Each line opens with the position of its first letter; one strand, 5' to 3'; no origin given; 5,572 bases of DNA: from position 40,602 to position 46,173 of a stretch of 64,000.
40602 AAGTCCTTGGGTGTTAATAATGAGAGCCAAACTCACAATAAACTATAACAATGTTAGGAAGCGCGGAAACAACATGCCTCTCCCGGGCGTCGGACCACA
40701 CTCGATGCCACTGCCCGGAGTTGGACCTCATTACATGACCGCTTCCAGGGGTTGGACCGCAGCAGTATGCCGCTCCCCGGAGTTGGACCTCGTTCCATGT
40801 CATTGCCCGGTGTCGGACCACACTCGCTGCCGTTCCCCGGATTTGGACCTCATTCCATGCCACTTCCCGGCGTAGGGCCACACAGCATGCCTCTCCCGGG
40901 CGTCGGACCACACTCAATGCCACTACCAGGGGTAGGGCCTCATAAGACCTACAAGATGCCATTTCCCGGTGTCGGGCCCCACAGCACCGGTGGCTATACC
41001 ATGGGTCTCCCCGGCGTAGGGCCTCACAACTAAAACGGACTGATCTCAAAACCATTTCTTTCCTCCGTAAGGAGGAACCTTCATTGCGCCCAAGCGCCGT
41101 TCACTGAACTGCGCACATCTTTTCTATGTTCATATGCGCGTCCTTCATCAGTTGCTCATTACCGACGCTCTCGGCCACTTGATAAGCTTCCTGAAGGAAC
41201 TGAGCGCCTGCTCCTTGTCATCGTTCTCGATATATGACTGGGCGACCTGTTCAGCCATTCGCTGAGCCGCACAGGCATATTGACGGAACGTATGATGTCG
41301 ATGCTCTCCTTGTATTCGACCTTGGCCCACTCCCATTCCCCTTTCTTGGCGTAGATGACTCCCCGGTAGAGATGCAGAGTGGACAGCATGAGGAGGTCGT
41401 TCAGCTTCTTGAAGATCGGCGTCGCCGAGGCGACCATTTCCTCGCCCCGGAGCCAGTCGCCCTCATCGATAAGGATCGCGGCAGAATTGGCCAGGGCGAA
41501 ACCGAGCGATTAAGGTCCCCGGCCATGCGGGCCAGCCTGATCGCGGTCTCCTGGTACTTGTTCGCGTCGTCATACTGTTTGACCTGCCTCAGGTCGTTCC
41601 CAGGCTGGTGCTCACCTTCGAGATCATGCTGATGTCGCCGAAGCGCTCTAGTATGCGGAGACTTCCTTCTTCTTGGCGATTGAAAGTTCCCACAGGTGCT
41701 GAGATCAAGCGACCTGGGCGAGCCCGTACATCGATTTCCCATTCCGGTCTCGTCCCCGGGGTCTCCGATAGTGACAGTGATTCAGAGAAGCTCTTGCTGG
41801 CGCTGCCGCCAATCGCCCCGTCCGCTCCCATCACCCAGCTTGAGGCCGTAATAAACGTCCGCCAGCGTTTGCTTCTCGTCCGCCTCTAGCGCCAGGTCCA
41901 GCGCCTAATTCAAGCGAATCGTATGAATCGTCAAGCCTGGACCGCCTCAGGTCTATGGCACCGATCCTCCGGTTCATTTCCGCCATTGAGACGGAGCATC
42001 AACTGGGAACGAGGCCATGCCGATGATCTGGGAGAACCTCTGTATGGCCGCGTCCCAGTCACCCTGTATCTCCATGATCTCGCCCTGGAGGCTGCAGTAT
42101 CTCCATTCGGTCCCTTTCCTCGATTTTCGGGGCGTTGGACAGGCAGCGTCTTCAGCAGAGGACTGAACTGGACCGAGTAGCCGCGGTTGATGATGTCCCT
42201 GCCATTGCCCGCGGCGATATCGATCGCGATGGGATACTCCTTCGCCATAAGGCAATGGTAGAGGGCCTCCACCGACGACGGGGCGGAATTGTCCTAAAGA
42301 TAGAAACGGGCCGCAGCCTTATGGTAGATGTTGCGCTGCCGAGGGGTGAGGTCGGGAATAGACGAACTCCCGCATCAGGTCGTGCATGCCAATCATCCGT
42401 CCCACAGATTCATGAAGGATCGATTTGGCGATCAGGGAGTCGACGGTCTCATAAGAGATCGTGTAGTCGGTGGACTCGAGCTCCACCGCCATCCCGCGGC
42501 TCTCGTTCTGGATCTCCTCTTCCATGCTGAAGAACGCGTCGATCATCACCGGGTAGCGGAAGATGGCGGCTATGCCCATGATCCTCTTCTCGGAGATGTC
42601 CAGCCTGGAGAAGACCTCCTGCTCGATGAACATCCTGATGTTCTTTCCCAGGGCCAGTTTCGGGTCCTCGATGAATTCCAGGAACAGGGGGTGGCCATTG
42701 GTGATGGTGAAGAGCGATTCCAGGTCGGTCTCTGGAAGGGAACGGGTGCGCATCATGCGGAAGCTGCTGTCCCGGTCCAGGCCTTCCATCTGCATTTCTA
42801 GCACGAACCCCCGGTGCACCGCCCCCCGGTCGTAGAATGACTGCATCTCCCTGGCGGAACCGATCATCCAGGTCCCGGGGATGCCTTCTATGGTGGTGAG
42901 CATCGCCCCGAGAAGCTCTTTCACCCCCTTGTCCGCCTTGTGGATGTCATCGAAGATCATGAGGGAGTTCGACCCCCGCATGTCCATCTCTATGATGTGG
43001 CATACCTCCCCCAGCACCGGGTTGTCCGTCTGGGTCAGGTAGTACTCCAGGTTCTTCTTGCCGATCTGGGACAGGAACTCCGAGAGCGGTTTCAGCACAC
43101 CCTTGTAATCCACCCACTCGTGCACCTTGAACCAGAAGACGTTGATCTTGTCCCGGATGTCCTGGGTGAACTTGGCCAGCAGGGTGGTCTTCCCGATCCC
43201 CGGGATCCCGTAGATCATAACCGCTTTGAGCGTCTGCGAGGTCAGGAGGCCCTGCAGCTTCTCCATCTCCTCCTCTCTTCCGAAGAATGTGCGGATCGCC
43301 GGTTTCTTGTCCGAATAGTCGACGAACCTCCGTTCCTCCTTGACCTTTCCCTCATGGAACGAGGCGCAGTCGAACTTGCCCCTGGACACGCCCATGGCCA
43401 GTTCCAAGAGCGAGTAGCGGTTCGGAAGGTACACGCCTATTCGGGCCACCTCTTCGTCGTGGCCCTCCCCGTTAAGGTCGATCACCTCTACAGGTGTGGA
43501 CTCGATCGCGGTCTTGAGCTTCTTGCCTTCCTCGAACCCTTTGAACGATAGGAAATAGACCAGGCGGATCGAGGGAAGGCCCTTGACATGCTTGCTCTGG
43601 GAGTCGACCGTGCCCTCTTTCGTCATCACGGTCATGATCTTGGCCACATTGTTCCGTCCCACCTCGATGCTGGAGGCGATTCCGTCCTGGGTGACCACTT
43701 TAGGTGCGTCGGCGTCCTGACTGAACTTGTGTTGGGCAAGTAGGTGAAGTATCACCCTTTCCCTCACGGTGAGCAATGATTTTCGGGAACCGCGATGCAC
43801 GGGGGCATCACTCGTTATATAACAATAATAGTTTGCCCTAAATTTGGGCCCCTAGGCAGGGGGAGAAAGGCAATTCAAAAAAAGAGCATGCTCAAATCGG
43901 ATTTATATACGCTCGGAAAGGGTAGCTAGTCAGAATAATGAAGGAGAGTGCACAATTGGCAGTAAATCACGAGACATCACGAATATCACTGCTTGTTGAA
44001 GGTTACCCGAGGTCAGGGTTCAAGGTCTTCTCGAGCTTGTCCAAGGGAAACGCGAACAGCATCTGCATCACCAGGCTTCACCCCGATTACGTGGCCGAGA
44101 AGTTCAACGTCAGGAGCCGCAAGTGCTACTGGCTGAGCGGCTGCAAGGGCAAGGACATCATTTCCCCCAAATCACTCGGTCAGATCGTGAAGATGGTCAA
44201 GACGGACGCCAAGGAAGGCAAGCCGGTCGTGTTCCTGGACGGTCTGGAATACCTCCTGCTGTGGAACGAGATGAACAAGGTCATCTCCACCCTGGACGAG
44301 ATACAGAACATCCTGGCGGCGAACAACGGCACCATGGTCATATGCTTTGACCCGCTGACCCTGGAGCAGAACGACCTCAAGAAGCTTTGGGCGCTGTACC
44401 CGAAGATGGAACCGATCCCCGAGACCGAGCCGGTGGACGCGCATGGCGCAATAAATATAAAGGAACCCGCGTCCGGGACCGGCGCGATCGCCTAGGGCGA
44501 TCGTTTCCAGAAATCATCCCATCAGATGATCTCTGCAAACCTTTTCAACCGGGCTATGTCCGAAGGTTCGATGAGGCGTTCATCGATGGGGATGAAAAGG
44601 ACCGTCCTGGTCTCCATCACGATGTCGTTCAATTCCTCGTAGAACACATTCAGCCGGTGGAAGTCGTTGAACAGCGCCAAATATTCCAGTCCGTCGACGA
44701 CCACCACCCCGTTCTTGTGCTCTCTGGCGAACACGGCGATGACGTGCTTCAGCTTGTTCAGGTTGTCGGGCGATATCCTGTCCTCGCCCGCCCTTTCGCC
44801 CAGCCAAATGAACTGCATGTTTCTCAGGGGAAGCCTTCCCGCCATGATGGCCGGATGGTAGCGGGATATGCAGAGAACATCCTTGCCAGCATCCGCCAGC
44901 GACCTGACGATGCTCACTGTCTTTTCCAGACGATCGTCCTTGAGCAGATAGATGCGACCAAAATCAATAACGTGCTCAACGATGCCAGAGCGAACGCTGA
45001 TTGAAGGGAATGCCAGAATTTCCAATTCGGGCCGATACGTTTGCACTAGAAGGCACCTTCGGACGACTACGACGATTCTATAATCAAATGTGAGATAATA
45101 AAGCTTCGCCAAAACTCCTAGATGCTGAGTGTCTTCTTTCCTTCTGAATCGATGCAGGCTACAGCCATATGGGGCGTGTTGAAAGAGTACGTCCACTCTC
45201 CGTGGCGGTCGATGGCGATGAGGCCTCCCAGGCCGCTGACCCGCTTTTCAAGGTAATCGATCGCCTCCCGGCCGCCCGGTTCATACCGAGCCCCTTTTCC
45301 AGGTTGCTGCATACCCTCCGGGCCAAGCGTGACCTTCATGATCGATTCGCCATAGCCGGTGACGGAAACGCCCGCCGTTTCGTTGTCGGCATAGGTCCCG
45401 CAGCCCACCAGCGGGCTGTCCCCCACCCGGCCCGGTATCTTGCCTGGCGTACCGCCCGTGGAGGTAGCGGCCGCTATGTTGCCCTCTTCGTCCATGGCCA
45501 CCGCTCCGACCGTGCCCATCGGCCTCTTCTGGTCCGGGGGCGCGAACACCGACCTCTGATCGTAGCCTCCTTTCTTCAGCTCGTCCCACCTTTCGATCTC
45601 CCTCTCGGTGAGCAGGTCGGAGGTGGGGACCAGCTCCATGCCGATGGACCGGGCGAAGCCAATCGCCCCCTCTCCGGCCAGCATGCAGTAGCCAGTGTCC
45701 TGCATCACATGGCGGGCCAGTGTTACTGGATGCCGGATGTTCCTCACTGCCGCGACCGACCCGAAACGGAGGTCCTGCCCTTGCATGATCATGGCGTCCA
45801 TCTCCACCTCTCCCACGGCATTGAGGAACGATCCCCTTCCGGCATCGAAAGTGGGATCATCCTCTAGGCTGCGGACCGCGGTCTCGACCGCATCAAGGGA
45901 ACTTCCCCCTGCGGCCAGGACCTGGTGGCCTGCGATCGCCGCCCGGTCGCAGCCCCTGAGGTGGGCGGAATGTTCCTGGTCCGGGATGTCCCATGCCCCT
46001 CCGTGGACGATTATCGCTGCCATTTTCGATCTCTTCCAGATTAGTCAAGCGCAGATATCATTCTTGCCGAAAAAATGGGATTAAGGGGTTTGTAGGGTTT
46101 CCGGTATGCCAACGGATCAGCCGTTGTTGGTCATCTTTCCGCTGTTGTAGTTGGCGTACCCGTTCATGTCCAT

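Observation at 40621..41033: Protein made almost entirely of about 11 tandem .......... decapeptides, conserved at peptide but not codon level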

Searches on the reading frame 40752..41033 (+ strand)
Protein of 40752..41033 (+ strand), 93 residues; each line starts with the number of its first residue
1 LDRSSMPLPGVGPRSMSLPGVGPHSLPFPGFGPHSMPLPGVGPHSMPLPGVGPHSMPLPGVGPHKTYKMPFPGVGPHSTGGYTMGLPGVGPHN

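Call 12: find_encoding_contigs(protein=window:40752-41033:+, flank=10000, max_places=10)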
Protein window:40752-41033:+ (93 aa): no gene with exactly this product is on record in the collection.

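Call 27: search_protein_representatives(protein=window:40752-41033:+)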
Query: 93 residues. Proteins with E-value up to 0.001 (for the whole library): 80; up to 1e-10: 11; up to 1e-30: 0. The best 80 are listed.
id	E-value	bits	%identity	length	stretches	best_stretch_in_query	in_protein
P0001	1.3e-27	112.5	47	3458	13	8-91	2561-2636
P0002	3.5e-19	85.4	37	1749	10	3-63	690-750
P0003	1.2e-16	77.2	32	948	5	9-78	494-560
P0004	1.5e-16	76.8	32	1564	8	4-78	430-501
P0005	1.4e-15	73.8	71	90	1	14-64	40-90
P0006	1.5e-15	73.7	37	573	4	21-68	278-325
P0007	7.9e-13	64.9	47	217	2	5-89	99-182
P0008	5.0e-12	62.3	40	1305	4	4-62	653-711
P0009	1.8e-11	60.6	30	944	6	10-77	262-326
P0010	3.4e-11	59.7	37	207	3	15-65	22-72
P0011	4.6e-11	59.2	29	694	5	4-60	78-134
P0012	1.4e-10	57.7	32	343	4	8-65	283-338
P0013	2.4e-10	56.9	32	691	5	9-65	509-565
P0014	3.5e-10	56.4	45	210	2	8-65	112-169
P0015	9.0e-10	55.1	45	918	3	5-74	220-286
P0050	4.4e-05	40.0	68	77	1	25-64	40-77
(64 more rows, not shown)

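Call 29: find_encoding_contigs(protein=P0005, flank=10000, max_places=6)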
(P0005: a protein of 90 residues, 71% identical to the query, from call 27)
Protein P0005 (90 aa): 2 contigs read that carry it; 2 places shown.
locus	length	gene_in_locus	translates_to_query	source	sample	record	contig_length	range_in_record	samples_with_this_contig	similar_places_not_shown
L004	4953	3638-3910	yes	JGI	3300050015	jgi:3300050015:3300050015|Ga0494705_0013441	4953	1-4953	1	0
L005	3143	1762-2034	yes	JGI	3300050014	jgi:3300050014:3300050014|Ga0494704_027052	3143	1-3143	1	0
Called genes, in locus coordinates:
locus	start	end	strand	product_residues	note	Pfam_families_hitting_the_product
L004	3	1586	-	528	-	?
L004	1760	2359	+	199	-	PF01022:HTH_5 (weak), PF01047:MarR (weak), PF13404:HTH_AsnC-type, PF13412:HTH_24, PF25212:HVO_A0114 (faint), PF08394:Arc_trans_TRASH, PF24273:TRASH_HVO_1752_C (weak)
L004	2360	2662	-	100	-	PF01042:Ribonuc_L-PSP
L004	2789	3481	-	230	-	PF00702:Hydrolase, PF12710:HAD, PF13419:HAD_2, PF13242:Hydrolase_like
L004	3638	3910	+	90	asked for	-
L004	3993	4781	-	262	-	-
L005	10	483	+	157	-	PF08394:Arc_trans_TRASH, PF24273:TRASH_HVO_1752_C (weak)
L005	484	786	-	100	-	PF01042:Ribonuc_L-PSP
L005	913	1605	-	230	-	PF00702:Hydrolase, PF12710:HAD, PF13419:HAD_2, PF13242:Hydrolase_like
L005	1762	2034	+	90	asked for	-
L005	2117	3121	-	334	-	-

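Call 30: find_encoding_contigs(protein=P0050, flank=10000, max_places=6)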
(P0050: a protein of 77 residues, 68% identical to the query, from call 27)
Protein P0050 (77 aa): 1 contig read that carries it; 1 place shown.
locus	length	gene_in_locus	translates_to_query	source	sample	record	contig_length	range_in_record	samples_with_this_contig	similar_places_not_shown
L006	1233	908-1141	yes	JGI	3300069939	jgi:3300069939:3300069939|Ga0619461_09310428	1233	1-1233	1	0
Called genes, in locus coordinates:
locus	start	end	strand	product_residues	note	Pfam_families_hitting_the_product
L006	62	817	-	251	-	PF00702:Hydrolase, PF12710:HAD, PF13419:HAD_2, PF13242:Hydrolase_like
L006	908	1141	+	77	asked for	-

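Call 51: predict_structure(protein=window:40752-41033:+)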
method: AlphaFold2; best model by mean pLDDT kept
length: 93 residues; sequences in the alignment: 1
mean_pLDDT: 54.6   pTM: 0.10
mean pLDDT of the five models: 54.6, 54.5, 51.6, 47.3, 42.8
residues with pLDDT >= 90: 0; 70-90: 0; 50-70: 72; < 50: 21
segments of 3 or more residues with pLDDT < 50: none
pLDDT, mean of each block of 10 residues (from residue 1): 56 54 53 55 55 54 58 53 55 51
secondary structure: DSSP gave nothing for this model
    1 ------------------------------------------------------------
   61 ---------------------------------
elements in order:

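Call 52: search_protein_families(library=ncbifam, proteins=[P0005], max_evalue=0.01)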
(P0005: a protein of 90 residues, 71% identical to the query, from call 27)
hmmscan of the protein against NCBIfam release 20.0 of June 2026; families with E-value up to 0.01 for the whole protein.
P0005 (90 aa): 0 families

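Call 53: search_protein_families(library=padloc, proteins=[P0005], max_evalue=0.01)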
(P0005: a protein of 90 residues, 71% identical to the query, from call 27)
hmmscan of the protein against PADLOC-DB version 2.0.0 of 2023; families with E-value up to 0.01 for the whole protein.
P0005 (90 aa): 0 families

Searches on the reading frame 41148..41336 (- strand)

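Call 10: search_protein_families(library=pfam, proteins=[window:41148-41336:-], max_evalue=0.01)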
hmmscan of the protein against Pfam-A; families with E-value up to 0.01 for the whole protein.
window:41148-41336:- (62 aa): 1 family
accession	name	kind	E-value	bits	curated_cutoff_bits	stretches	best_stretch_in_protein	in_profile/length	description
PF13181.12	TPR_8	-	0.0063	17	25.7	1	30-55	6-31/34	Tetratricopeptide repeat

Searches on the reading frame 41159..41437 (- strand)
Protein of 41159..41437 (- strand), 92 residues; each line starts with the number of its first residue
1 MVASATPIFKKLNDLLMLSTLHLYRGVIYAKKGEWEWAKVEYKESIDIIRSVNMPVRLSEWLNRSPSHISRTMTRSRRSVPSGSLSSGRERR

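Call 10: search_protein_families(library=pfam, proteins=[window:41159-41437:-], max_evalue=0.01)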
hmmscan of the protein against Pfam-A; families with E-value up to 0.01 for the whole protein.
window:41159-41437:- (92 aa): 1 family
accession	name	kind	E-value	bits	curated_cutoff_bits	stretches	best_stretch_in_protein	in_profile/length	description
PF07719.23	TPR_2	-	0.0033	17.9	27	1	21-48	3-30/34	Tetratricopeptide repeat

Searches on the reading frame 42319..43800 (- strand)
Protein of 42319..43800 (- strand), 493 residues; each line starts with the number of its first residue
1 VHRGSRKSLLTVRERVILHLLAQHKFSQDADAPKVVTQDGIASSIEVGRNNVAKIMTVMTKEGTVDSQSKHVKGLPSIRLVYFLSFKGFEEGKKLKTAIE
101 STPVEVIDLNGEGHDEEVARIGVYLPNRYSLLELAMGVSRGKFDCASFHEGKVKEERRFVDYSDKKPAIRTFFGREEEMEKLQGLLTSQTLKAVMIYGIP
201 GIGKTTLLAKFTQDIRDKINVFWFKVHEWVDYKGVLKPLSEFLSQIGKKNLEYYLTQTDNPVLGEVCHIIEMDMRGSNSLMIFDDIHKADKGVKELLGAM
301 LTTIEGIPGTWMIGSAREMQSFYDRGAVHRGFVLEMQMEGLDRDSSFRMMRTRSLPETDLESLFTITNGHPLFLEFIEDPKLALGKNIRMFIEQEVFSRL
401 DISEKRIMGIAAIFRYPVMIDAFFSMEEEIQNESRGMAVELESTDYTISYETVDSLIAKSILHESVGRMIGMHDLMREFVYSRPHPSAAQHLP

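Call 10: search_protein_families(library=pfam, proteins=[window:42319-43800:-], max_evalue=0.01)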
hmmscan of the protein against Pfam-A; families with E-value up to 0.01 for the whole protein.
window:42319-43800:- (493 aa): 13 families
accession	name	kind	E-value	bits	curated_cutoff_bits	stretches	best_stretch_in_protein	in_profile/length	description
PF13191.12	AAA_16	-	1.9e-12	48.4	32.6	1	171-304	1-159/167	AAA ATPase domain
PF01637.24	ATPase_2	-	8.7e-09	36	33.2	1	172-305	1-140/225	ATPase domain predominantly from Archaea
PF00931.28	NB-ARC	-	5e-08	33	23.5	1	175-289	1-112/248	NB-ARC domain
PF05496.18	RuvB_N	-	0.00023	21.4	27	0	188-219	30-61/159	Holliday junction DNA helicase RuvB P-loop domain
PF25201.1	nSTAND6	-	0.0004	20.9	27.7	1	173-215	2-42/148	Novel STAND NTPase 6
PF13401.12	AAA_22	-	0.00078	20.2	27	1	193-294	7-101/130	AAA domain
PF13173.12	AAA_14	-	0.0013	19.2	27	1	192-291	3-76/129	AAA domain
PF00004.35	AAA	-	0.0027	18.6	21.2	1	194-321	1-113/131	ATPase family associated with various cellular activities (AAA)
PF05729.18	NACHT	-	0.0032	17.7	26.7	1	194-291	3-95/167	NACHT domain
PF20703.3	nSTAND1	-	0.0035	17.5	27.1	1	170-208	14-50/379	Novel STAND NTPase 1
PF20720.3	nSTAND3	-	0.0039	17.3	27.2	0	190-224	16-51/155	Novel STAND NTPase 3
PF07693.20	KAP_NTPase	-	0.0081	15.9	20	1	189-247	18-76/293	KAP family P-loop domain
PF13479.12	AAA_24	-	0.0096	16.2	27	0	193-211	4-22/195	AAA domain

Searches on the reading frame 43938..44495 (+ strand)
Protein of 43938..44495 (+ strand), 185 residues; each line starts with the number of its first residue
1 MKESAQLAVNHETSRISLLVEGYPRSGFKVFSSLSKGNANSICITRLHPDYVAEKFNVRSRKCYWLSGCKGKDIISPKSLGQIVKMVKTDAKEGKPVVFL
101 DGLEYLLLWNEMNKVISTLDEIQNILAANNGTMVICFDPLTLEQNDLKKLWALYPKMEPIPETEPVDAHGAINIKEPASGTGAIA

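Call 10: search_protein_families(library=pfam, proteins=[window:43938-44495:+], max_evalue=0.01)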
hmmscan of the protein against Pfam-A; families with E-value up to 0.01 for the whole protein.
window:43938-44495:+ (185 aa): 1 family
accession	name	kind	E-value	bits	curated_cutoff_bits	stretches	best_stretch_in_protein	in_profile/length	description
PF05763.18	DUF835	-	2.9e-26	92.3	33.1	1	28-149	9-131/136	Protein of unknown function (DUF835)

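Call 52: search_protein_families(library=ncbifam, proteins=[window:43938-44495:+], max_evalue=0.01)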
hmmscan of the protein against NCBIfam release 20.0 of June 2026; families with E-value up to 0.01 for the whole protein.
window:43938-44495:+ (185 aa): 0 families

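Call 53: search_protein_families(library=padloc, proteins=[window:43938-44495:+], max_evalue=0.01)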
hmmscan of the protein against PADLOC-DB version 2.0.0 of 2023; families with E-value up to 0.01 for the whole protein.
window:43938-44495:+ (185 aa): 0 families

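Call 64: search_solved_structures(query=window:43938-44495:+, max_evalue=1)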
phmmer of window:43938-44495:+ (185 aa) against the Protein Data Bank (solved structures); distinct sequences matched with E-value up to 1: 0.

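Call 87: predict_structure(alignment_id=A2)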
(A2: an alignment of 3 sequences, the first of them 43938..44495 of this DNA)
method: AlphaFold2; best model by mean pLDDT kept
length: 185 residues; sequences in the alignment: 3
mean_pLDDT: 69.8   pTM: 0.69
mean pLDDT of the five models: 69.8, 68.7, 68.3, 66.1, 65.1
residues with pLDDT >= 90: 27; 70-90: 97; 50-70: 16; < 50: 45
segments of 3 or more residues with pLDDT < 50: 1-14, 155-185
pLDDT, mean of each block of 10 residues (from residue 1): 38 50 69 78 89 77 85 87 90 82 89 90 86 80 76 49 35 29 25
secondary structure, 60 per line:
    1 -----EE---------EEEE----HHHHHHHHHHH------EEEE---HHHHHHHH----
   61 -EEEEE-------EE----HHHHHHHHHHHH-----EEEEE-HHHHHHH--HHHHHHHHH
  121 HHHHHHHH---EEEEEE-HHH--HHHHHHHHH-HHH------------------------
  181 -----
elements in order: E17-20 H25-35 E42-45 H49-56 E62-66 H80-91 E97-101 H103-109 H112-128 E132-137 H144-152

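Call 89: fold_search(model_id=the predicted structure, library=pdb)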
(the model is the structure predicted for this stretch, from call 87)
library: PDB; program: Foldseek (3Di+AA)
matches with E <= 10: 1461; with E <= 0.001: 1
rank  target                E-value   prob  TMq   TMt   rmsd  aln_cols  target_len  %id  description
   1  4yds                  5.9e-04  1.00  0.51  0.43   4.8       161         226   11  FlaH from Sulfolobus acidocaldarius with ATP and Mg-Ion (released 2015-11-11)
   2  2gbl_B                1.4e-03  1.00  0.45  0.20   5.6       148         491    9  Crystal Structure of Full Length Circadian Clock Protein KaiC with Phosphorylation Sites (released 2007-01-23)
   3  1tf7_A                2.2e-03  1.00  0.45  0.20   5.7       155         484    9  Crystal Structure of Circadian Clock Protein KaiC (released 2004-08-24)
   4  3k0e_B                2.2e-03  0.99  0.41  0.18   6.6       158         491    9  Crystal structure of the phosphorylation-site mutant T426N of the KaiC circadian clock protein (released 2010-03-31)
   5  3k0a_B                2.3e-03  1.00  0.46  0.21   5.8       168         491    9  Crystal structure of the phosphorylation-site mutant S431A of the KaiC circadian clock protein (released 2010-03-31)
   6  3k09_B                2.5e-03  1.00  0.46  0.20   5.7       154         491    9  Crystal structure of the phosphorylation-site mutant S431D of the KaiC circadian clock protein (released 2010-03-31)
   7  3k0f_B                2.5e-03  1.00  0.45  0.20   5.7       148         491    9  Crystal structure of the phosphorylation-site double mutant T426A/T432A of the KaiC circadian clock protein (released 2010-03-31)
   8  9uoo                  2.8e-03  0.99  0.44  0.28   5.5       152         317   12  Klebsiella pneumoniae RecA (released 2026-02-18)
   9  3k0e_A                3.2e-03  0.99  0.44  0.19   6.1       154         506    9  Crystal structure of the phosphorylation-site mutant T426N of the KaiC circadian clock protein (released 2010-03-31)
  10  3k0c_B                3.4e-03  1.00  0.47  0.21   5.6       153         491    9  Crystal structure of the phosphorylation-site double mutant S431A/T432E of the KaiC circadian clock protein (released 2010-03-31)
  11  3k0e_C                3.8e-03  0.99  0.44  0.20   5.5       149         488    9  Crystal structure of the phosphorylation-site mutant T426N of the KaiC circadian clock protein (released 2010-03-31)
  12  3k0a_A                4.1e-03  0.99  0.45  0.20   5.8       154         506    9  Crystal structure of the phosphorylation-site mutant S431A of the KaiC circadian clock protein (released 2010-03-31)
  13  2ekd_A                4.3e-03  0.99  0.47  0.44   5.3       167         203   13  Structural study of Project ID PH0250 from Pyrococcus horikoshii OT3 (released 2007-09-25)
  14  2ekd_F                5.2e-03  0.99  0.48  0.44   5.2       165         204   14  Structural study of Project ID PH0250 from Pyrococcus horikoshii OT3 (released 2007-09-25)
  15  4dug_A                5.9e-03  0.98  0.44  0.19   5.8       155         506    9  Crystal Structure of Circadian Clock Protein KaiC E318A Mutant (released 2012-03-14)
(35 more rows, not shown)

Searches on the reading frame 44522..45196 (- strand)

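Call 10: search_protein_families(library=pfam, proteins=[window:44522-45196:-], max_evalue=0.01)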
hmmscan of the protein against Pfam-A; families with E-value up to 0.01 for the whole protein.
window:44522-45196:- (224 aa): 1 family
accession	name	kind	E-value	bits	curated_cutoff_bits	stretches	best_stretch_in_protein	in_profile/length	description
PF05763.18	DUF835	-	2.5e-28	99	33.1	1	91-219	6-134/136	Protein of unknown function (DUF835)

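Call 53: search_protein_families(library=padloc, proteins=[window:44522-45196:-], max_evalue=0.01)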
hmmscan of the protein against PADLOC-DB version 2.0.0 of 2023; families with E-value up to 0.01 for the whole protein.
window:44522-45196:- (224 aa): 0 families

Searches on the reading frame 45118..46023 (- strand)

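Call 54: search_protein_families(library=pfam, proteins=[window:45118-46023:-], max_evalue=0.00001)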
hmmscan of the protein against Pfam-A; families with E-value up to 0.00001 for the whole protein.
window:45118-46023:- (301 aa): 1 family
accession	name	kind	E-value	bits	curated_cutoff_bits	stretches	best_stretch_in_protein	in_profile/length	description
PF01112.23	Asparaginase_2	-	6.3e-98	328.1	27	1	3-298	2-305/309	Asparaginase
